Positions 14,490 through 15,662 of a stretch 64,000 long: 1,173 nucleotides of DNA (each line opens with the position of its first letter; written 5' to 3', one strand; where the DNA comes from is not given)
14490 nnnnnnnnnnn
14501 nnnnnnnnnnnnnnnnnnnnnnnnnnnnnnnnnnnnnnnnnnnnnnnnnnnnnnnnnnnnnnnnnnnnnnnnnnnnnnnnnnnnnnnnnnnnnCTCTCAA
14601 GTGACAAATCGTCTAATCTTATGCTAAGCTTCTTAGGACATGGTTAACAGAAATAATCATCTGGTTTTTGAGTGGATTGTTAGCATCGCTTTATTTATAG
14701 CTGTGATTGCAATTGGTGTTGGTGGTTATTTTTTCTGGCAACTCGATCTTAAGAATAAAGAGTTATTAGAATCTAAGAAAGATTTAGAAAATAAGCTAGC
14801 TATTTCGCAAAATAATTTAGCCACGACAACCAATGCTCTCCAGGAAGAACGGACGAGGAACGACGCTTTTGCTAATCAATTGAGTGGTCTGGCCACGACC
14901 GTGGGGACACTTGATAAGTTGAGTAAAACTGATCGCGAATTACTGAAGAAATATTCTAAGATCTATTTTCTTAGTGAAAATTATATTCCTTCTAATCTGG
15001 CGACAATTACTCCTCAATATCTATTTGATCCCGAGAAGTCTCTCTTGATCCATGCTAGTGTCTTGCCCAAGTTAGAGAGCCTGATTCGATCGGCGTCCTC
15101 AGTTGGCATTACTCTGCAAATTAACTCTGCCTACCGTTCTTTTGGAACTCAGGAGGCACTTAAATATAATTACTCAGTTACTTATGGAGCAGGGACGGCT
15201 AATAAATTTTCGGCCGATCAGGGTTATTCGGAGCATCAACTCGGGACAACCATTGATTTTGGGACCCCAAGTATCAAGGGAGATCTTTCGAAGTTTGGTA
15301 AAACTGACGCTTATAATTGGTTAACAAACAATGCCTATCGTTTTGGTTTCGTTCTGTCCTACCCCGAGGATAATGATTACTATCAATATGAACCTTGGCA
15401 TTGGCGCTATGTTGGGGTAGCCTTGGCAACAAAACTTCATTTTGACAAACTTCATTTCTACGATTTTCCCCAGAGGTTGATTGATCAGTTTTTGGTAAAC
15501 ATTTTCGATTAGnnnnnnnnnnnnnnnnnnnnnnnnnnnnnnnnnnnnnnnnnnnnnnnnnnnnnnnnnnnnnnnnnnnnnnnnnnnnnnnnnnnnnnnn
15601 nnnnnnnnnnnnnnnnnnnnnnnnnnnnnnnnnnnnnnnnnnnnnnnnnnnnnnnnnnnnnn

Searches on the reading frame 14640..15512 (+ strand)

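Call 8: search_protein_families(library=pfam, proteins=[window:14640-15512:+])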
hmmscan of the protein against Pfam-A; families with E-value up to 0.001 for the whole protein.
window:14640-15512:+ (290 aa): 1 family
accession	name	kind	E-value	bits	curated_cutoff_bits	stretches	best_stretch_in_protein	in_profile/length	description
PF02557.22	VanY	-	1.4e-33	115.9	25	1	137-259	4-131/132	D-alanyl-D-alanine carboxypeptidase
